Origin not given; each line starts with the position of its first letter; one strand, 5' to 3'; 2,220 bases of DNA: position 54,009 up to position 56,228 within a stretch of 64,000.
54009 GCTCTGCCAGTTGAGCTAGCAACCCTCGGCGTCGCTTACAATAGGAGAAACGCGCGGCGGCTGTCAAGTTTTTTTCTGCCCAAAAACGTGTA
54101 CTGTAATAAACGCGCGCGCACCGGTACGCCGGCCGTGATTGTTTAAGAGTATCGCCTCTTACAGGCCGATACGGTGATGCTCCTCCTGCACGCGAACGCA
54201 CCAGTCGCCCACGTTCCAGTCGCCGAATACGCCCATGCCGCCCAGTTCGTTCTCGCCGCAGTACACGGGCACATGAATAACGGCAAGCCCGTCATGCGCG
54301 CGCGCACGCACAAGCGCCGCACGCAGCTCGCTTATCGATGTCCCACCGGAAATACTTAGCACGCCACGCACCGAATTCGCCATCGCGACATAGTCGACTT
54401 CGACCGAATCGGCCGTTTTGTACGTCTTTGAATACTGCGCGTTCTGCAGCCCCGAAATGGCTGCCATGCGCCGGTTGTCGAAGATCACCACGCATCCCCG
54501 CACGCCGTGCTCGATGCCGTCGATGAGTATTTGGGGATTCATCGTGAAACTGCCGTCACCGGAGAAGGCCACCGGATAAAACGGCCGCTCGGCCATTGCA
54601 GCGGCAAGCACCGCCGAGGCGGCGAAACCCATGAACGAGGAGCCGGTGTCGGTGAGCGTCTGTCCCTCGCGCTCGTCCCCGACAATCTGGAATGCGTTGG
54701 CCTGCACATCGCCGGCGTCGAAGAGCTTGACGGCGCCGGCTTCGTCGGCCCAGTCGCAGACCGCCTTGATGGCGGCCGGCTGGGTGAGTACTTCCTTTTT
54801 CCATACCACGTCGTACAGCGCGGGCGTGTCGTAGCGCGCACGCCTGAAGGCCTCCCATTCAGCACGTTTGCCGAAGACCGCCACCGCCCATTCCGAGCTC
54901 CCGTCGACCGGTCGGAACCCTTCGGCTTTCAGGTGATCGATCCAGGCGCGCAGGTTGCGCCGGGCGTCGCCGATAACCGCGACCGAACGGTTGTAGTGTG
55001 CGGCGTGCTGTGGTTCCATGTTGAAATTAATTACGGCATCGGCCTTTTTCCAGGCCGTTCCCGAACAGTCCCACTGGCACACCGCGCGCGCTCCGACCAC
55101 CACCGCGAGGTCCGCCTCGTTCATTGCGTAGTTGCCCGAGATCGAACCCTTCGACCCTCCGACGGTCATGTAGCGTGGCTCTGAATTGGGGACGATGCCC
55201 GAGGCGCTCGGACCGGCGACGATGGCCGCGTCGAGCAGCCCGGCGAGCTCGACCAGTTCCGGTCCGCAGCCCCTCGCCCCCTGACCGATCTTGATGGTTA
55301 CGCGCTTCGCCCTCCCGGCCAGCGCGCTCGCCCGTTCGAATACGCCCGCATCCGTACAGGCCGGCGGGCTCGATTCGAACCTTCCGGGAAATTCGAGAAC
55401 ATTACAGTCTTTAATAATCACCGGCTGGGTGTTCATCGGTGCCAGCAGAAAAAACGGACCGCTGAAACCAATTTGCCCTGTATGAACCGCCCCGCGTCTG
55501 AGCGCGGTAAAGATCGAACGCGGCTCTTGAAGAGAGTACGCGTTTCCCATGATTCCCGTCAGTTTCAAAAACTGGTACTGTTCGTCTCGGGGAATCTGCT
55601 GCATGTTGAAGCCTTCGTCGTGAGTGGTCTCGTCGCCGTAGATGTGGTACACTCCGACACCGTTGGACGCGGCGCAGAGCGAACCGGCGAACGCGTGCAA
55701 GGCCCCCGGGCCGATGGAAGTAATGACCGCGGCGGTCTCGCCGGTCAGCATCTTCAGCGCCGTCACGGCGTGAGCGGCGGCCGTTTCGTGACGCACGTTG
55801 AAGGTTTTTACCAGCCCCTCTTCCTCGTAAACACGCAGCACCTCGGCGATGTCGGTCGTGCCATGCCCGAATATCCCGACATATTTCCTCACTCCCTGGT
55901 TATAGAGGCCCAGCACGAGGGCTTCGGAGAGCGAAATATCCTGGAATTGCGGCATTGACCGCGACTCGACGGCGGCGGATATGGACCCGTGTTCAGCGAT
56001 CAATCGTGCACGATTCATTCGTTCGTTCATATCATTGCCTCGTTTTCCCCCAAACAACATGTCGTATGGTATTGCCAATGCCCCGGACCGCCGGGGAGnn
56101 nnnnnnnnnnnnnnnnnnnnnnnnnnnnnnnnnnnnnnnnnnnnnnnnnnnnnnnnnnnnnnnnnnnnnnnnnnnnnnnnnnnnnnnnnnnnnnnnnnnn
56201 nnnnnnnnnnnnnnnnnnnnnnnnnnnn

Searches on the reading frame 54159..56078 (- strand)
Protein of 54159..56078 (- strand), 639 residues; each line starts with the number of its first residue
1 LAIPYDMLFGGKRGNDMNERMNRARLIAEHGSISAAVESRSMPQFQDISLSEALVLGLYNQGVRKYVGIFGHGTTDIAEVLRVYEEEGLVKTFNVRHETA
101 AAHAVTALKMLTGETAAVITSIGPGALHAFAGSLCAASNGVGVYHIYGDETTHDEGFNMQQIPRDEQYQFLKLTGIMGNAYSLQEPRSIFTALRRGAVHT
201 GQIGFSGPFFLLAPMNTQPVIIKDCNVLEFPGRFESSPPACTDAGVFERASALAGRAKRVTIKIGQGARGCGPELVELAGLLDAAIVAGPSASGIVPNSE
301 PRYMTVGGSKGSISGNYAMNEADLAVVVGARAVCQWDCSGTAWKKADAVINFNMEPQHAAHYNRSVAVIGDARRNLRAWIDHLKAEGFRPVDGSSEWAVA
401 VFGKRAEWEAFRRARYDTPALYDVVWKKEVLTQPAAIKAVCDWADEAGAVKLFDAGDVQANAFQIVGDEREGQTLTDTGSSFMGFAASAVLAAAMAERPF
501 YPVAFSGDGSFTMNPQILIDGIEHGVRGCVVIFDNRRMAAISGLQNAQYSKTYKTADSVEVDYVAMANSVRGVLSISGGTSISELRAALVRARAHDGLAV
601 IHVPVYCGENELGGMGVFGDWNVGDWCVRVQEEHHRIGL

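Call 76: search_protein_families(library=pfam, proteins=[window:54159-56078:-], max_evalue=0.00001)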
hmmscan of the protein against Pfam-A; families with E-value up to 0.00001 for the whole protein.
window:54159-56078:- (639 aa): 3 families
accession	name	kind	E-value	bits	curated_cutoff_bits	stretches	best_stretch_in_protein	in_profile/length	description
PF02775.26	TPP_enzyme_C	-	2.5e-23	83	21.9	1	454-603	1-151/151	Thiamine pyrophosphate enzyme, C-terminal TPP binding domain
PF00205.28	TPP_enzyme_M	-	4.9e-19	68.8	30.4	1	255-378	9-136/137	Thiamine pyrophosphate enzyme, central domain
PF02776.23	TPP_enzyme_N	-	6.8e-13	48.9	26.8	1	50-161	3-111/119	Thiamine pyrophosphate enzyme, N-terminal TPP binding domain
